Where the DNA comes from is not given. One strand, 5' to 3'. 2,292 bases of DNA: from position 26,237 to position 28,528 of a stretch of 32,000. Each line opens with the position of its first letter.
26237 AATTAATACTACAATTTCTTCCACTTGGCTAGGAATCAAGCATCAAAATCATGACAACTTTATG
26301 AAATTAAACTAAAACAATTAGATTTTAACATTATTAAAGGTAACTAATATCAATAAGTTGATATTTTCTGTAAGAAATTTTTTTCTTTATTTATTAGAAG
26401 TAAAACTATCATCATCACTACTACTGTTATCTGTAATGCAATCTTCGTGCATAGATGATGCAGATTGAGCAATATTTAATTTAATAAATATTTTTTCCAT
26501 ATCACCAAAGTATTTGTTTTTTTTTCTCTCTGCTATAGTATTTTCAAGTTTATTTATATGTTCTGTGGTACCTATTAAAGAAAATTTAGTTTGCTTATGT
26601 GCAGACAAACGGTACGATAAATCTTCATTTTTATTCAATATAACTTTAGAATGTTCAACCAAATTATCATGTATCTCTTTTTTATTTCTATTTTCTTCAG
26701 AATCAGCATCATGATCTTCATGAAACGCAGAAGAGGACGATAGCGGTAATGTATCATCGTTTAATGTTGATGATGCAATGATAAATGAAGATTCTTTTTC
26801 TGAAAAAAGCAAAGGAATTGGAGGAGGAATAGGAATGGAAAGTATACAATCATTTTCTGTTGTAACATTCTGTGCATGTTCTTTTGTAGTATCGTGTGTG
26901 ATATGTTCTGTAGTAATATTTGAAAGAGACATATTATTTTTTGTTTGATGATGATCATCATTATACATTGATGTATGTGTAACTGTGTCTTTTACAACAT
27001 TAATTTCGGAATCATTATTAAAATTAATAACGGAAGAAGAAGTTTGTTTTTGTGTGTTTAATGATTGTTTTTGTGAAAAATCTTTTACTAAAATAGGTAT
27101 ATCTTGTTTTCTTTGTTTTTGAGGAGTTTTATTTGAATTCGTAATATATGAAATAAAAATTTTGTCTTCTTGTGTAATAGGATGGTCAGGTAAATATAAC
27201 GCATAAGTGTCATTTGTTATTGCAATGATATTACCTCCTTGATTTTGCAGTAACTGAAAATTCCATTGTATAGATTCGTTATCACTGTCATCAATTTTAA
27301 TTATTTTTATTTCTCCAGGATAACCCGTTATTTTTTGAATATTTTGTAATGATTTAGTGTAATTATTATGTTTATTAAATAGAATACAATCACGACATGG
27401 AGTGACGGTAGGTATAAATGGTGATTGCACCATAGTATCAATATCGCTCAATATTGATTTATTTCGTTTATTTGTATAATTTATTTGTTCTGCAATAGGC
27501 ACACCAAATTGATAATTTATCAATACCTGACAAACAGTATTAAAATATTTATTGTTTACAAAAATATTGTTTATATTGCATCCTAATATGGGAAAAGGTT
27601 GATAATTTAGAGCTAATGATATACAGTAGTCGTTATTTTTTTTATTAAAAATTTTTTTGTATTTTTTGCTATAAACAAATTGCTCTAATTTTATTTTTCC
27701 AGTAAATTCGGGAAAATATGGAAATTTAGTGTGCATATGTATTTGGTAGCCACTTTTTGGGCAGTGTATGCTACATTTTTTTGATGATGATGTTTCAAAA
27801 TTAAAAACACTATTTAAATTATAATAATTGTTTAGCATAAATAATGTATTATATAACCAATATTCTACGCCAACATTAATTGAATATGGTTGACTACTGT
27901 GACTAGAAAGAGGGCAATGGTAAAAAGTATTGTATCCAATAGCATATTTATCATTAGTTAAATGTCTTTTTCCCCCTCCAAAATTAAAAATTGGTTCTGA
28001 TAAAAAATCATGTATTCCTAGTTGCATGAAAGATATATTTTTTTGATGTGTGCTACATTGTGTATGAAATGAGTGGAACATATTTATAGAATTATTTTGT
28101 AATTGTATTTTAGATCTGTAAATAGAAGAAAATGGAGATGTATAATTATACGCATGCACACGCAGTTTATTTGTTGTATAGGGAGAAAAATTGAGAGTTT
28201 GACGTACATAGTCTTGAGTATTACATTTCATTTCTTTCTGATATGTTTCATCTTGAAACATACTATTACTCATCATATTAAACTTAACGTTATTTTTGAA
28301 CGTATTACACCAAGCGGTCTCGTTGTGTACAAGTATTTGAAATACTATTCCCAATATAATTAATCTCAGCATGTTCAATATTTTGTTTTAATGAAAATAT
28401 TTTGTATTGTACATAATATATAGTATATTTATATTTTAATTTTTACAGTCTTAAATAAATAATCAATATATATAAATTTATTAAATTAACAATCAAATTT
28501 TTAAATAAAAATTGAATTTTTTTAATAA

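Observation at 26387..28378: Intimin/invasin-type inverse autotransporter retained in a reduced genome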

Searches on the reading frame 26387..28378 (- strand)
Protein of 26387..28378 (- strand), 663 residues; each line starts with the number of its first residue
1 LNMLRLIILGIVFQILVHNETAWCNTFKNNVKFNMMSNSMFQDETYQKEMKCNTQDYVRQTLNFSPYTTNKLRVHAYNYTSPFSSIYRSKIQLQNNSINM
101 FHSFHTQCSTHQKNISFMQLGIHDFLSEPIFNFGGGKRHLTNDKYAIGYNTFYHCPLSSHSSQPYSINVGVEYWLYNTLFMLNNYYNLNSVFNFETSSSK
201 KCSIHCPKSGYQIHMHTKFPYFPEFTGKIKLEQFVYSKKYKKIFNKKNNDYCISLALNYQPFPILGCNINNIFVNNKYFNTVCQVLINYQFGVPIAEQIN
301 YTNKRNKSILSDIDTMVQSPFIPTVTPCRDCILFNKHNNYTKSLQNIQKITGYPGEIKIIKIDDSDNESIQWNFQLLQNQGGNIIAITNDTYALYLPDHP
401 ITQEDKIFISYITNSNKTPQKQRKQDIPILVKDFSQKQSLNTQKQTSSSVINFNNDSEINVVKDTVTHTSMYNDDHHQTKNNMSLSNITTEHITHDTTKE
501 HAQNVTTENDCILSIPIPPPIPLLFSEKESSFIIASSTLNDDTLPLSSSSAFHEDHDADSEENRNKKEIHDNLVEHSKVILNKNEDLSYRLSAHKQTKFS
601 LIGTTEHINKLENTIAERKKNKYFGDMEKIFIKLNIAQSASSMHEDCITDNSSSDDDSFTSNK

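Call 3: search_protein_families(library=pfam, proteins=[window:26387-28378:-], max_evalue=10)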
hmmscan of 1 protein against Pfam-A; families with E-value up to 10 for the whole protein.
window:26387-28378:- (663 aa): 2 families
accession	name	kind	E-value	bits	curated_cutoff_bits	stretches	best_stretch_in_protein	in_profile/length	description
PF11924.14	IAT_beta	-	2.2e-27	96.8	22.3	1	40-306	20-263/279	Inverse autotransporter, beta-domain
PF06358.17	BNYVV_TGB3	-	0.1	13.4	27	1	453-508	31-88/111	Beet necrotic yellow vein virus, movement protein TGB3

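Call 4: search_protein_families(library=ncbifam, proteins=[window:26387-28378:-], max_evalue=10)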
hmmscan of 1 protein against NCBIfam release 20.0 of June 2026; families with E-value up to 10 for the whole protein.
window:26387-28378:- (663 aa): 5 families
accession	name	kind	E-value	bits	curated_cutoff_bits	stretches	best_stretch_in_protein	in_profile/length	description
NF007556.1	PRK10177.1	equivalog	1.7e-17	63.1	508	1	107-303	132-320/454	YchO/YchP family invasin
NF033423.1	inverse_SinH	equivalog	1.1e-12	47.1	999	1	91-308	121-329/730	intimin-like inverse autotransporter SinH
NF040979.1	Ve_Ilp_Nterm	equivalog_domain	3.7e-12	45.4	1125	1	112-303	234-419/550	inverse autotransporter adhesin Ilp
NF040981.1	Ve_YrIlm_NTERM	equivalog_domain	2.3e-10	39.7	750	1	111-401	190-469/477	YrIlm family inverse autotransporter adhesin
NF040980.1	Ve_Inv_Crono_N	equivalog_domain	6.3e-07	28.7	710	1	98-270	113-280/350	inverse autotransporter invasin Inv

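Call 5: search_solved_structures(query=window:26387-28378:-, max_evalue=10, show_alignments=3)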
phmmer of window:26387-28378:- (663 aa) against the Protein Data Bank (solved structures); distinct sequences matched with E-value up to 10: 5.
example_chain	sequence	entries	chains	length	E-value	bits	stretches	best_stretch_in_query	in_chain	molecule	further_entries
4e1t_A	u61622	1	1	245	1.9e-15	59.5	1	115-301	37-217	Invasin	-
4e1s_A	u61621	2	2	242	1.3e-08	36.8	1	106-300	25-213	Intimin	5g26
6ykr_F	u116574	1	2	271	0.49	11.9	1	26-124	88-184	Chemotaxis protein MotB, putative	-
6ykp_F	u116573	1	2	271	0.49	11.9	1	26-124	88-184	Chemotaxis protein MotB, putative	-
6ykm_F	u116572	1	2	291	0.56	11.7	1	26-124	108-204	Chemotaxis protein MotB, putative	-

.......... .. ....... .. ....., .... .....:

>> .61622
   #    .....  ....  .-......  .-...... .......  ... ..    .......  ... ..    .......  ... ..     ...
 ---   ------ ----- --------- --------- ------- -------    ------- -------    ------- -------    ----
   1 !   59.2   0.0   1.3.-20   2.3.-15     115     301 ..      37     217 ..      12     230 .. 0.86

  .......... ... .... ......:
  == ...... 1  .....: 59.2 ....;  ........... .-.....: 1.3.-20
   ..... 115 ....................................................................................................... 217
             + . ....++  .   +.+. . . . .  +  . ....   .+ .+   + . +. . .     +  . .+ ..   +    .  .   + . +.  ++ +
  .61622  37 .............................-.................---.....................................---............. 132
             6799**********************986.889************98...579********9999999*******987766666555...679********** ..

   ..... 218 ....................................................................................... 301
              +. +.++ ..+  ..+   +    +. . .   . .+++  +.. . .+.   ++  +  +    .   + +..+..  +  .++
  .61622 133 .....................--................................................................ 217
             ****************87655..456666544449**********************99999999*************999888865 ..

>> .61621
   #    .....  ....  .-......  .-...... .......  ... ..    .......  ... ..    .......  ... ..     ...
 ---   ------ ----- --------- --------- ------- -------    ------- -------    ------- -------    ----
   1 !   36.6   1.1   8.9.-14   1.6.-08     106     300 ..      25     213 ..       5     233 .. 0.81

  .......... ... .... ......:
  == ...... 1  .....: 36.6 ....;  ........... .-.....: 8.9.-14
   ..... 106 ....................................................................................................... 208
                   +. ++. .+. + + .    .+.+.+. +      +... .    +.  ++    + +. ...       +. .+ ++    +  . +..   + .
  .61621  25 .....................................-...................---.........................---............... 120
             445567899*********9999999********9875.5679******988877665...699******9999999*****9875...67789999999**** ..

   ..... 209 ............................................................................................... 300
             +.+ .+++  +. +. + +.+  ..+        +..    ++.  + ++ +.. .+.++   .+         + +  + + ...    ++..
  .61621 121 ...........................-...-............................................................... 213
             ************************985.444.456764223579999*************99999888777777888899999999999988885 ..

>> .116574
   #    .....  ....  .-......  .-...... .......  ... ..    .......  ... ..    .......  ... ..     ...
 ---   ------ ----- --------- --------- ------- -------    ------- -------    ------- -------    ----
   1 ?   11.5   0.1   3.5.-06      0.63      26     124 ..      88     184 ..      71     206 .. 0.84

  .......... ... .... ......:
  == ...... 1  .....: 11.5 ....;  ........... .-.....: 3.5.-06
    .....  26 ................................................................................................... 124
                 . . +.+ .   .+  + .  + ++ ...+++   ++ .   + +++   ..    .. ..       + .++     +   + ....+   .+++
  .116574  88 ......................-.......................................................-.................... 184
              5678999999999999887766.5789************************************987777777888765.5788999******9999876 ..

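Call 6: find_homologous_proteins(query=window:26387-28378:-, max_evalue=0.001)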
Query window:26387-28378:- (663 aa): 11 proteins with E <= 0.001 among 3297 candidates.
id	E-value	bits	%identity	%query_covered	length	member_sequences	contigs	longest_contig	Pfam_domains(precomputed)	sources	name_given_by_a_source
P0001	0.0e+0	1414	100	94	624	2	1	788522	PF11924.15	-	-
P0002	2.0e-252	857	61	99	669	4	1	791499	PF11924.15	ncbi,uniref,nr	ncbi:inverse autotransporter beta domain-containing protein [Candidatus Blochmanniella pennsylvanica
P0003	2.1e-249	847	60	99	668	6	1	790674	PF11924.15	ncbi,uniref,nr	ncbi:inverse autotransporter beta domain-containing protein [Blochmannia endosymbiont of Camponotus 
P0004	4.7e-246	836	60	99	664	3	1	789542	PF11924.15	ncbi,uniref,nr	ncbi:inverse autotransporter beta domain-containing protein [Blochmannia endosymbiont of Camponotus 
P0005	4.5e-225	767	56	99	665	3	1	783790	PF11924.15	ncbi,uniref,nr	ncbi:inverse autotransporter beta domain-containing protein [Blochmannia endosymbiont of Camponotus 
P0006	4.5e-225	767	55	99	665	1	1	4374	PF11924.15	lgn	-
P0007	6.7e-219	747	57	99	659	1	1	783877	PF11924.15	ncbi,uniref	ncbi:inverse autotransporter beta domain-containing protein [Candidatus Blochmannia sp. SNP]|uniref:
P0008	4.5e-215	734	56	99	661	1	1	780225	PF11924.15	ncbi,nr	ncbi:MAG: inverse autotransporter beta domain-containing protein [Candidatus Blochmannia vicinus]|nr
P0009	8.6e-215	733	56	98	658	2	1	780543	PF11924.15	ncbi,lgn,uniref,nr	ncbi:inverse autotransporter beta domain-containing protein [Blochmannia endosymbiont of Camponotus 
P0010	1.8e-208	712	53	99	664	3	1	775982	PF11924.15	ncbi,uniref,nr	ncbi:inverse autotransporter beta domain-containing protein [Candidatus Blochmannia vicinus (nom. nu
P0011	7.4e-86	307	34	98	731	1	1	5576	PF11924.15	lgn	-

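Call 16: find_related_loci(query=A1, collection=genome_contigs, flank=6000)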
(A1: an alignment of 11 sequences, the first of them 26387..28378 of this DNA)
Query A1 (663 aa) in genome_contigs; peptide patterns used: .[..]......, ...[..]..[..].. (x = any residue, [..] = any of these).
44 stretches matched a pattern, but none encodes a relative of the query by tblastn (E <= 1e-3).

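Call 17: find_encoding_contigs(protein=P0011, flank=10000, max_places=4)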
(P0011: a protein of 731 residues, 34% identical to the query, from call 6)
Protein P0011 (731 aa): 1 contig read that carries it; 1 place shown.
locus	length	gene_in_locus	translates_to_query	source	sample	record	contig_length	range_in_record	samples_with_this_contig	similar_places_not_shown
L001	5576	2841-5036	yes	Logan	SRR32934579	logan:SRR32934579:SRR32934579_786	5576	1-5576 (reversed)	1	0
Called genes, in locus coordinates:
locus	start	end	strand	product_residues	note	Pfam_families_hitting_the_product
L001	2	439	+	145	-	?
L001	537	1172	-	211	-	PF00730:HhH-GPD, PF00633:HHH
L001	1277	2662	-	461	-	PF00206:Lyase_1, PF10415:FumaraseC_C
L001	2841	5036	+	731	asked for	PF11924:IAT_beta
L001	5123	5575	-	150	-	?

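Call 18: find_encoding_contigs(protein=P0002, flank=8000, max_places=3)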
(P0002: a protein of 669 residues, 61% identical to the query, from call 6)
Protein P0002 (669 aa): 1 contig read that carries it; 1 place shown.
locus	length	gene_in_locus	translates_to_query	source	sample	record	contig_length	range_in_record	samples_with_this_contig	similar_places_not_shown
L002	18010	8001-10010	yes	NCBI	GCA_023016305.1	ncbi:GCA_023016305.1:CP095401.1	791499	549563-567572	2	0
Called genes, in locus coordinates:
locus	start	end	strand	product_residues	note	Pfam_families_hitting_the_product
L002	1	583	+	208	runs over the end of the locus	PF00677:Lum_binding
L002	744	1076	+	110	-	PF00462:Glutaredoxin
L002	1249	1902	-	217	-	PF00929:RNase_T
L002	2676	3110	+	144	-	PF12802:MarR_2, PF01047:MarR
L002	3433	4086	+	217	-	PF01243:PNPOx_N, PF10590:PNP_phzG_C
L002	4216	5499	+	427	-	PF00579:tRNA-synt_1b, PF22421:SYY_C-terminal, PF01479:S4 (weak)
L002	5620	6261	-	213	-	PF00730:HhH-GPD, PF00633:HHH (weak)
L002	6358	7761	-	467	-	PF00206:Lyase_1, PF10415:FumaraseC_C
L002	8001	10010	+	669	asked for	PF11924:IAT_beta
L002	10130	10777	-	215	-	PF02441:Flavoprotein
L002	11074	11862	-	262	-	PF02348:CTP_transf_3, PF12804:NTP_transf_3 (weak)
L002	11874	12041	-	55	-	PF03966:Trm112p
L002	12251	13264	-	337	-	PF02606:LpxK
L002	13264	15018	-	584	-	PF00664:ABC_membrane, PF00005:ABC_tran, PF02463:SMC_N (weak)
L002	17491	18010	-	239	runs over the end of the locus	PF02224:Cytidylate_kin, PF13189:Cytidylate_kin2 (weak), PF13238:AAA_18 (faint)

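Call 20: predict_structure(alignment_id=A1)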
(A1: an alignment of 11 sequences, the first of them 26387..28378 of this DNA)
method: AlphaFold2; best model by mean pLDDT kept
length: 663 residues; sequences in the alignment: 11
mean_pLDDT: 30.2   pTM: 0.22
mean pLDDT of the five models: 30.2, 29.0, 28.1, 26.9, 25.1
residues with pLDDT >= 90: 0; 70-90: 0; 50-70: 2; < 50: 661
segments of 3 or more residues with pLDDT < 50: 1-153, 155-614, 616-663
pLDDT, mean of each block of 10 residues (from residue 1): 30 31 26 26 25 23 25 25 33 33 41 43 42 45 39 44 34 31 26 27 25 26 24 32 34 25 25 26 24 29 30 25 26 30 38 39 40 41 39 34 31 29 27 25 23 21 22 22 22 21 24 24 25 22 23 25 26 27 35 36 45 48 41 33 27 29 28
secondary structure, 60 per line:
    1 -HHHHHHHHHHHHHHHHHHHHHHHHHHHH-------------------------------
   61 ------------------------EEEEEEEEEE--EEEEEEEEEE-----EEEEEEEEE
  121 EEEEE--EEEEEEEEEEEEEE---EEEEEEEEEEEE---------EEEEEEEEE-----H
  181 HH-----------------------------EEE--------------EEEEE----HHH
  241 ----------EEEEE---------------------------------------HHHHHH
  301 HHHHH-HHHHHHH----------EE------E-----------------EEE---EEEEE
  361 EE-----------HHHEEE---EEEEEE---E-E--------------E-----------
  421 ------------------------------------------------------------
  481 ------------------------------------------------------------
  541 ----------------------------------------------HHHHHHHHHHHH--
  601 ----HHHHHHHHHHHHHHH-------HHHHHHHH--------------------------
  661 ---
elements in order: H2-29 E85-94 E97-106 E112-125 E128-141 E145-156 E166-174 E212-214 E229-233 E251-255 H295-305 H307-313 E350-352 E356-362 E377-379 E383-388 H587-598 H605-619 H627-634

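Call 49: find_encoding_contigs(protein=P0003, flank=8000, max_places=1)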
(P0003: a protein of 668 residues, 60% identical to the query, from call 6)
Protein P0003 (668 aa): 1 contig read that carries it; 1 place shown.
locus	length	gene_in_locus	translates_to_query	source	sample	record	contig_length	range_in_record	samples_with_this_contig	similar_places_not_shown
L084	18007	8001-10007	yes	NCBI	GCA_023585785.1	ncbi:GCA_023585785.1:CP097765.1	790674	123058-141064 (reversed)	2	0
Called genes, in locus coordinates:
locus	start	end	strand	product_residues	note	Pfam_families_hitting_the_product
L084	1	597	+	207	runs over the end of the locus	PF00677:Lum_binding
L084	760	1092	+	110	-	PF00462:Glutaredoxin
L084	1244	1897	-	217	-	PF00929:RNase_T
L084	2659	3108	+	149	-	PF12802:MarR_2, PF01047:MarR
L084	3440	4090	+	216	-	PF01243:PNPOx_N, PF10590:PNP_phzG_C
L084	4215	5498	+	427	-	PF00579:tRNA-synt_1b, PF22421:SYY_C-terminal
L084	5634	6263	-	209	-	PF00730:HhH-GPD, PF00633:HHH (weak)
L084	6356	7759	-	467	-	PF00206:Lyase_1, PF10415:FumaraseC_C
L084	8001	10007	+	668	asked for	PF11924:IAT_beta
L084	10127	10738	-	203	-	PF02441:Flavoprotein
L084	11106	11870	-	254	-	PF02348:CTP_transf_3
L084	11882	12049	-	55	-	PF03966:Trm112p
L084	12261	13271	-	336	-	PF02606:LpxK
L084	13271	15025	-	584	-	PF00664:ABC_membrane, PF00005:ABC_tran, PF02463:SMC_N (weak)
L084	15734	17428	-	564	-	PF23459:S1_RRP5 (faint), PF00575:S1, PF21710:Spt6_S1 (faint), PF00575:S1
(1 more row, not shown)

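Call 50: find_encoding_contigs(protein=P0007, flank=8000, max_places=1)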
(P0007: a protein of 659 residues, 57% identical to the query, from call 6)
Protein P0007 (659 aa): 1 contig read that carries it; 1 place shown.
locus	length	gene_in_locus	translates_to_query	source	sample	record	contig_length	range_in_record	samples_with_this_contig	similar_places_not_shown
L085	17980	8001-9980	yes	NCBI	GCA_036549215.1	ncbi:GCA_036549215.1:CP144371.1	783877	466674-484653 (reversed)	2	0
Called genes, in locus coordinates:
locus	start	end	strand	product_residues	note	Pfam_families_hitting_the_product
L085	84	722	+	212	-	PF00677:Lum_binding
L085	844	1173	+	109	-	PF00462:Glutaredoxin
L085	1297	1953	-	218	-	PF00929:RNase_T, PF16473:Rv2179c-like (weak)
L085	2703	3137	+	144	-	PF12802:MarR_2, PF01047:MarR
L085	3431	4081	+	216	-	PF12766:Pyridox_oxase_2 (weak), PF01243:PNPOx_N, PF10590:PNP_phzG_C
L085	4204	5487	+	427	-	PF00579:tRNA-synt_1b, PF22421:SYY_C-terminal, PF01479:S4 (weak)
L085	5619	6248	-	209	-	PF00730:HhH-GPD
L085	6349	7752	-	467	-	PF00206:Lyase_1, PF10415:FumaraseC_C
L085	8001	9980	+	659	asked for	PF11924:IAT_beta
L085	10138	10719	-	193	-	PF02441:Flavoprotein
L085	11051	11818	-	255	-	PF02348:CTP_transf_3, PF12804:NTP_transf_3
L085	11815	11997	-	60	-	PF03966:Trm112p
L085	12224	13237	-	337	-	PF02606:LpxK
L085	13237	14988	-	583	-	PF00664:ABC_membrane, PF00005:ABC_tran, PF02463:SMC_N (weak)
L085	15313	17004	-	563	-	PF23459:S1_RRP5 (faint), PF00575:S1, PF21710:Spt6_S1 (faint), PF00575:S1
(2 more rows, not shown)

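Call 51: find_encoding_contigs(protein=P0009, flank=8000, max_places=1)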
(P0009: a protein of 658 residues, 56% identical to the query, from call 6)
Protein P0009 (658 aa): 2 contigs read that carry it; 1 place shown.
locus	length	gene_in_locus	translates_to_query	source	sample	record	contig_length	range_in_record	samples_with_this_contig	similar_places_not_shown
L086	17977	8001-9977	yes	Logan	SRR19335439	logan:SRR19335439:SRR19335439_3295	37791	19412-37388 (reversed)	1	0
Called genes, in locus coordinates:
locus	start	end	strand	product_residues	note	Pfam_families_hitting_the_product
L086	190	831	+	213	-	PF00677:Lum_binding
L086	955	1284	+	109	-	PF00462:Glutaredoxin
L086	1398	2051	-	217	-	PF00929:RNase_T, PF16473:Rv2179c-like (weak)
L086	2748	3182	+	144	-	PF12802:MarR_2, PF01047:MarR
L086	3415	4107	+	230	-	PF01243:PNPOx_N, PF10590:PNP_phzG_C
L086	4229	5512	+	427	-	PF00579:tRNA-synt_1b, PF22421:SYY_C-terminal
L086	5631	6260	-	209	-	PF00730:HhH-GPD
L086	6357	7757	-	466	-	PF00206:Lyase_1, PF10415:FumaraseC_C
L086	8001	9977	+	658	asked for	PF11924:IAT_beta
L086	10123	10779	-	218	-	PF02441:Flavoprotein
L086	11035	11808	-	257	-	PF02348:CTP_transf_3, PF12804:NTP_transf_3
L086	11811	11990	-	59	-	PF03966:Trm112p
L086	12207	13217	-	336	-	PF02606:LpxK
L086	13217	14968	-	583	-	PF00664:ABC_membrane, PF00005:ABC_tran, PF02463:SMC_N (weak)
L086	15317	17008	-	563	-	PF23459:S1_RRP5 (faint), PF00575:S1, PF21710:Spt6_S1 (faint), PF00575:S1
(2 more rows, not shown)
